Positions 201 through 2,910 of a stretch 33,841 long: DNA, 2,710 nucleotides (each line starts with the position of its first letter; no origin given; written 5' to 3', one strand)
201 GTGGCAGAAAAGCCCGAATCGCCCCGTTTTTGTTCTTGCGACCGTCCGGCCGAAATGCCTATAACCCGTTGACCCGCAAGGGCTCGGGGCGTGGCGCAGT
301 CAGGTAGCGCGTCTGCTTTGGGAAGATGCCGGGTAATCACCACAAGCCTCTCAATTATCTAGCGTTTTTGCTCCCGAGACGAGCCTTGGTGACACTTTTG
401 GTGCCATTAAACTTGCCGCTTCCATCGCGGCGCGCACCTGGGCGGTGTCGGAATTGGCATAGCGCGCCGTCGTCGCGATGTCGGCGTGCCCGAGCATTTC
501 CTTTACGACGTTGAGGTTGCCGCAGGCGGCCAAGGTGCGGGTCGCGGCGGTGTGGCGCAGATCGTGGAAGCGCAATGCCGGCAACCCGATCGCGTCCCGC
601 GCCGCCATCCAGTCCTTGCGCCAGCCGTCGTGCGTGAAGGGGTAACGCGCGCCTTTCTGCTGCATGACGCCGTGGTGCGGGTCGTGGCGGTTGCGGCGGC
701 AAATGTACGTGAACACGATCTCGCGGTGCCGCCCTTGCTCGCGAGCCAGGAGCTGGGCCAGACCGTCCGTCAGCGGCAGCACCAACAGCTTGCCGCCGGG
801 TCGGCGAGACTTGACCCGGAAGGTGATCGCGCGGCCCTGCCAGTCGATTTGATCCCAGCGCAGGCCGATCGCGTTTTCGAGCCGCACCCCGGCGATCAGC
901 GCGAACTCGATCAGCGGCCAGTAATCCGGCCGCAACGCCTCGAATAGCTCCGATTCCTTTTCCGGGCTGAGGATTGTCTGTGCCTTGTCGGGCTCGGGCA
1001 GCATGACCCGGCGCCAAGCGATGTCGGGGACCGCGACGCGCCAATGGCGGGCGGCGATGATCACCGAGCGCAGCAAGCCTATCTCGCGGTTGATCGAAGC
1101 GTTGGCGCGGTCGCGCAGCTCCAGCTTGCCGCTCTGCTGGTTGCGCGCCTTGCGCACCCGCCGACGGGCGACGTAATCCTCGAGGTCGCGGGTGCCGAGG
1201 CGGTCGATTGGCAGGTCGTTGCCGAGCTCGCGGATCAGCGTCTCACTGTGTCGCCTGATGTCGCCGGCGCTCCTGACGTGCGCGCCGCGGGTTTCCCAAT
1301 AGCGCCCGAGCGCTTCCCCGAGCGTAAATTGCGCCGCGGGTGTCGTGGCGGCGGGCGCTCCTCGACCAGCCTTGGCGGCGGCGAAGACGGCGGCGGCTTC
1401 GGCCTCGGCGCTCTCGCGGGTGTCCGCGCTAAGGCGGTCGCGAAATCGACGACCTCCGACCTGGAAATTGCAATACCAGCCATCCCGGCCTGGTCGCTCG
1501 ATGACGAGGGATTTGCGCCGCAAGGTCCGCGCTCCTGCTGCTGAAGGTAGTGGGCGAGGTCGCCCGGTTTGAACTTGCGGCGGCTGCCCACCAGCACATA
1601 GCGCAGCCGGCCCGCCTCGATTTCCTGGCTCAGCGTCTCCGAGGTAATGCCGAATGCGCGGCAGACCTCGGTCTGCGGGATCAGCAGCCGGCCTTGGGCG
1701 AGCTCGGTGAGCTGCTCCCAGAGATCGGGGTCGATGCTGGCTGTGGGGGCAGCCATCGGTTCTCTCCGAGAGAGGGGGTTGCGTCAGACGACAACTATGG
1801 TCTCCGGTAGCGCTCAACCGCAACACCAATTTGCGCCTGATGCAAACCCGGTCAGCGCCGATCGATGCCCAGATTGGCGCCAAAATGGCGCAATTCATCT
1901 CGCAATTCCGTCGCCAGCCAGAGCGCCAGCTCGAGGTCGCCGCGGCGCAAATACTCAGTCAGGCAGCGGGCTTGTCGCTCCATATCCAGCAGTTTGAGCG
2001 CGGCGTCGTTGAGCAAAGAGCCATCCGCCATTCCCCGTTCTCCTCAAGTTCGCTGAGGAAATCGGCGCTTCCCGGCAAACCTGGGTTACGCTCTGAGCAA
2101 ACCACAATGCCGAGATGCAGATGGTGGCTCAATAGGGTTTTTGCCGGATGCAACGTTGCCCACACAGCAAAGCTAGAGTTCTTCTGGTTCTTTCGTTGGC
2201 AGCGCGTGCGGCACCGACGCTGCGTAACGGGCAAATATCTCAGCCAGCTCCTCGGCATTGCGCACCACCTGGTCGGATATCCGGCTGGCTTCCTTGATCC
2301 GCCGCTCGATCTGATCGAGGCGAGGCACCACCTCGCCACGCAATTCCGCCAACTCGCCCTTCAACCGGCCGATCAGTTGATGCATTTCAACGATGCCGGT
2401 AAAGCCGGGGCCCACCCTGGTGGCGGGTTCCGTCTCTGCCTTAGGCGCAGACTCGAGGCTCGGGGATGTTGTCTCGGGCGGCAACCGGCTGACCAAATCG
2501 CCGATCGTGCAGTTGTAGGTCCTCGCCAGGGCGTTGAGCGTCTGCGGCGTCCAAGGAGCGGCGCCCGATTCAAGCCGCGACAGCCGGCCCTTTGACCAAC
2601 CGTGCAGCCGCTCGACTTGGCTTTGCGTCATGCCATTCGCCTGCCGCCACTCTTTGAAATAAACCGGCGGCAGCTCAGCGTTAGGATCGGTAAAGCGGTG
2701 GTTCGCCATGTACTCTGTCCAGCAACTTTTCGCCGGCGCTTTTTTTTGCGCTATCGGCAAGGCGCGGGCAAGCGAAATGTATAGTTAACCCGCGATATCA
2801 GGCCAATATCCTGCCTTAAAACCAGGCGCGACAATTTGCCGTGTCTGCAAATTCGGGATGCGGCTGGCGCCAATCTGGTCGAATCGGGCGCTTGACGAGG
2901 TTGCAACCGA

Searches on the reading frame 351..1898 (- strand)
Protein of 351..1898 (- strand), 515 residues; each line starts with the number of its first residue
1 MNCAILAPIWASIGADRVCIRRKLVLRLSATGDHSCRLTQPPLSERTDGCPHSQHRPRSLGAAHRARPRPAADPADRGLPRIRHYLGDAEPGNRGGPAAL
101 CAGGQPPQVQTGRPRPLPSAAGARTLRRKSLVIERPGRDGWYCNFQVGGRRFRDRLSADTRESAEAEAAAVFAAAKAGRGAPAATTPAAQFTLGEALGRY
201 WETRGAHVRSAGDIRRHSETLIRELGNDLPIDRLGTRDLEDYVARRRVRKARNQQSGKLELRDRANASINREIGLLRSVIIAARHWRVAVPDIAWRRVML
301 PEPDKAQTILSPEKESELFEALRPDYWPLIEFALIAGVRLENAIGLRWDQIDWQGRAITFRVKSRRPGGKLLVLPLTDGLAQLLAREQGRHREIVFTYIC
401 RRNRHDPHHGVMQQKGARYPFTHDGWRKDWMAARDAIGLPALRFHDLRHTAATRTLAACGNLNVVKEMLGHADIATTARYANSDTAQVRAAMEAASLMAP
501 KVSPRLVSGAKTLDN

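Call 61: search_protein_families(library=pfam, proteins=[window:351-1898:-], max_evalue=0.001)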
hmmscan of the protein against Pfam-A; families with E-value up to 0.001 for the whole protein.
window:351-1898:- (515 aa): 1 family
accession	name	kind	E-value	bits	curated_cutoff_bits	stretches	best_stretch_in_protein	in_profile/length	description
PF00589.27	Phage_integrase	-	2.9e-22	79.7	27.1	1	329-485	27-170/172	Phage integrase family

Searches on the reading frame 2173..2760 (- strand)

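Call 61: search_protein_families(library=pfam, proteins=[window:2173-2760:-], max_evalue=0.001)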
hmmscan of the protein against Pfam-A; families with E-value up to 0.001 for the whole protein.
window:2173-2760:- (195 aa): 3 families
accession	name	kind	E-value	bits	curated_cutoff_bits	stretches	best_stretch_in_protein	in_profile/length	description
PF13560.12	HTH_31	-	6.3e-11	42.9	27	1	34-91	5-62/64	Helix-turn-helix domain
PF01381.28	HTH_3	-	1.1e-09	38.6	23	1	36-89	2-55/55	Helix-turn-helix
PF13443.12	HTH_26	-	2.6e-08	34.4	22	1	40-92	7-60/63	Cro/C1-type HTH DNA-binding domain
